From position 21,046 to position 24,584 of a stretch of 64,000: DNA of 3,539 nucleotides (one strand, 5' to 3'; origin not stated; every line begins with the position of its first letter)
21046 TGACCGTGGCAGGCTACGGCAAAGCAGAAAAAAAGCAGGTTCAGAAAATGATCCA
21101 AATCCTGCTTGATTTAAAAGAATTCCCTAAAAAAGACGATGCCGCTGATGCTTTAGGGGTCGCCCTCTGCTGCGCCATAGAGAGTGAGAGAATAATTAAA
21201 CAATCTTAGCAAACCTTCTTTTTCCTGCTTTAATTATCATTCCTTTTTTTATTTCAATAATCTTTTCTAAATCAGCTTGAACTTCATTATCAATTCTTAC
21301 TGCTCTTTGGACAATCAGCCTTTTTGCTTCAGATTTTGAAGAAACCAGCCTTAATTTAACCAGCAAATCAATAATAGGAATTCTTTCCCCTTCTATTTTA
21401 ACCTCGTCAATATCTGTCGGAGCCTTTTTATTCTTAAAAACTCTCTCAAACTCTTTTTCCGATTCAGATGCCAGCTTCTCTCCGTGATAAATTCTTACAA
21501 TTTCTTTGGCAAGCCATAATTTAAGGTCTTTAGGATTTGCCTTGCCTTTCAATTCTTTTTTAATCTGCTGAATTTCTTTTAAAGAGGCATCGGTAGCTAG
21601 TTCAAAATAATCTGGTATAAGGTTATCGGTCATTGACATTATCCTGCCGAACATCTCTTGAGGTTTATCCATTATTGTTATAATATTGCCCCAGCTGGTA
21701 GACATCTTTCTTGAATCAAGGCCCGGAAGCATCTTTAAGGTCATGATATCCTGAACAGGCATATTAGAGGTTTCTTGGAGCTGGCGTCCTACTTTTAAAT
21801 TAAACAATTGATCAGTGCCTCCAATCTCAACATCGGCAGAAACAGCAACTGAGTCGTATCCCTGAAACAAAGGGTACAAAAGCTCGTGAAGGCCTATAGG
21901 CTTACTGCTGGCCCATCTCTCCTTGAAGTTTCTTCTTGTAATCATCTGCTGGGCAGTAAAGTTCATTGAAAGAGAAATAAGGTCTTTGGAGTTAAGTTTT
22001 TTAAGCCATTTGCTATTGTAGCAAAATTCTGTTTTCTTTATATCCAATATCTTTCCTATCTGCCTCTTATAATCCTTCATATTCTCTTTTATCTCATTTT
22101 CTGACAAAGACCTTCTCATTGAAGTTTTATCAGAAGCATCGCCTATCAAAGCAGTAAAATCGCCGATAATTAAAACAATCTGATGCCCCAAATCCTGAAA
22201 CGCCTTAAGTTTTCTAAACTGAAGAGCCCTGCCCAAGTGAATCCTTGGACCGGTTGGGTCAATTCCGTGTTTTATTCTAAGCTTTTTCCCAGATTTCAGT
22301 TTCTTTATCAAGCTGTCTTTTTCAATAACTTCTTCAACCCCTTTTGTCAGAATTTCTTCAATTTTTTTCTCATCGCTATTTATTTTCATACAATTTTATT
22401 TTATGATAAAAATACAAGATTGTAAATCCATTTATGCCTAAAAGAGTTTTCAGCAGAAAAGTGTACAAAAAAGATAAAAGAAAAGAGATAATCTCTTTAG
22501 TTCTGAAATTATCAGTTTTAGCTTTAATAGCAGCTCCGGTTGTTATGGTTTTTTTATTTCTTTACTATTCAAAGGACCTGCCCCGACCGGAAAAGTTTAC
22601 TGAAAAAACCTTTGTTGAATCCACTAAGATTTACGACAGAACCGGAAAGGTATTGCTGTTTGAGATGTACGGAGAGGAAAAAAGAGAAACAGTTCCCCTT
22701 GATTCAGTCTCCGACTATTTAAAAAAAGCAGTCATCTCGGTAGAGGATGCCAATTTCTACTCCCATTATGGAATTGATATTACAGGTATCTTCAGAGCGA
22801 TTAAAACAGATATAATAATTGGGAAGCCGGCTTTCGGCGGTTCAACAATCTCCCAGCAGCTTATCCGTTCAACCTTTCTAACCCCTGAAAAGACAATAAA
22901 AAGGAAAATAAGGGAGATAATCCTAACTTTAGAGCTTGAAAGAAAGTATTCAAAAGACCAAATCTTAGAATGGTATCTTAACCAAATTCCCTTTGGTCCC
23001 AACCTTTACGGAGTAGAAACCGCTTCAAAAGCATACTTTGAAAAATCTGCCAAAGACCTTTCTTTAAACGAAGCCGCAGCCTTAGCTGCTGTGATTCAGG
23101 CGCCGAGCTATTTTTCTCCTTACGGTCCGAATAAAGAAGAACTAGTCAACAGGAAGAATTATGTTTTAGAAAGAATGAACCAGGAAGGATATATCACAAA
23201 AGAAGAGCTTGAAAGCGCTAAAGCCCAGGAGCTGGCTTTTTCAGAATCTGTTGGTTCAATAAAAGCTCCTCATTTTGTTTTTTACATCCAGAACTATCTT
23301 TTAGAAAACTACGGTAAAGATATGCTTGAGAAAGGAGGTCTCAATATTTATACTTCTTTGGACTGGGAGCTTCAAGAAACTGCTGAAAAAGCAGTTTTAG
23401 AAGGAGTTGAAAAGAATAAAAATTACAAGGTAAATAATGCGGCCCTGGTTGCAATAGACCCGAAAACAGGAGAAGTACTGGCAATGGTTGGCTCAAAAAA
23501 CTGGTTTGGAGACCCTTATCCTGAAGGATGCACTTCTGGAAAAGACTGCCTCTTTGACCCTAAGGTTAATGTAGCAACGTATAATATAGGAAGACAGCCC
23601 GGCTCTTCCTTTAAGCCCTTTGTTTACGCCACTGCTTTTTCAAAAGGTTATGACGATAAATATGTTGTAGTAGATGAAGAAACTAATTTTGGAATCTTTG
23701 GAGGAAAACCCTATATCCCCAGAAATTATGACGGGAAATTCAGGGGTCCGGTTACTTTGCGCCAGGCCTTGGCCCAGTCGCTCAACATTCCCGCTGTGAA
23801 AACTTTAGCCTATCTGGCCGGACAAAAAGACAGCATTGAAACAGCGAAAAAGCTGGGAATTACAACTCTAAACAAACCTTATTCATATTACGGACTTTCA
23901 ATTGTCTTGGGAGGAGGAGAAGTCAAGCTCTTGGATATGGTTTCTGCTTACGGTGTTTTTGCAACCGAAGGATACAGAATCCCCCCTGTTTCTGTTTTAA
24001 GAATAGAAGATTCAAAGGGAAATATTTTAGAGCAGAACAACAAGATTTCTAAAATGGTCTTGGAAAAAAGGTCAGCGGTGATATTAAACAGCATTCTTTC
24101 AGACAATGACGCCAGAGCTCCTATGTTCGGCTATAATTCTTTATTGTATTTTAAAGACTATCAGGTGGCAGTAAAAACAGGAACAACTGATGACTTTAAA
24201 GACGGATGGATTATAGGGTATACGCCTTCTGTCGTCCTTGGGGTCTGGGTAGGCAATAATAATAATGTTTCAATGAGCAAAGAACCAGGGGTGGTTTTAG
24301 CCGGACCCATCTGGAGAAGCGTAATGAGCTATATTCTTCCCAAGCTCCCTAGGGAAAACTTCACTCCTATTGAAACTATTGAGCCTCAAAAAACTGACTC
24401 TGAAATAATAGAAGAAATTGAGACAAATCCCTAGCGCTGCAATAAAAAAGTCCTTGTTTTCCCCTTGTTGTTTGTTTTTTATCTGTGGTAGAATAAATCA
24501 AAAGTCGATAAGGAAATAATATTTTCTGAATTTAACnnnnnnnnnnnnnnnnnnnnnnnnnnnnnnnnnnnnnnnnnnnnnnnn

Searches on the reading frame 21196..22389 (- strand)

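Call 60: search_protein_families(library=pfam, proteins=[window:21196-22389:-], max_evalue=0.00001)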
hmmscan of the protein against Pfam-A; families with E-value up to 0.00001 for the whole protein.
window:21196-22389:- (397 aa): 3 families
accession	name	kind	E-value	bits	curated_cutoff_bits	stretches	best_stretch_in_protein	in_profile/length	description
PF00579.31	tRNA-synt_1b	-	4.2e-69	233.5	21.1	1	34-319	3-292/292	tRNA synthetases class I (W and Y)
PF22421.1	SYY_C-terminal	-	1.3e-08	35.1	27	1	325-393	7-80/83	Tyrosine--tRNA ligase SYY-like C-terminal domain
PF01479.30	S4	-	1.3e-06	28.5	22.8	1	341-377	5-41/48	S4 domain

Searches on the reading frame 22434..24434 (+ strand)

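Call 60: search_protein_families(library=pfam, proteins=[window:22434-24434:+], max_evalue=0.00001)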
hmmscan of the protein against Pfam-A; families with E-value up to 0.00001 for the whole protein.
window:22434-24434:+ (666 aa): 2 families
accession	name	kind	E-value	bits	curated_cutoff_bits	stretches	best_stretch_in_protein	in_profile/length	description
PF00912.28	Transgly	-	8.7e-62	208.1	27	1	80-248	10-177/178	Transglycosylase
PF00905.27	Transpeptidase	-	5.8e-21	75.4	22.1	1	337-610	2-282/299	Penicillin binding protein transpeptidase domain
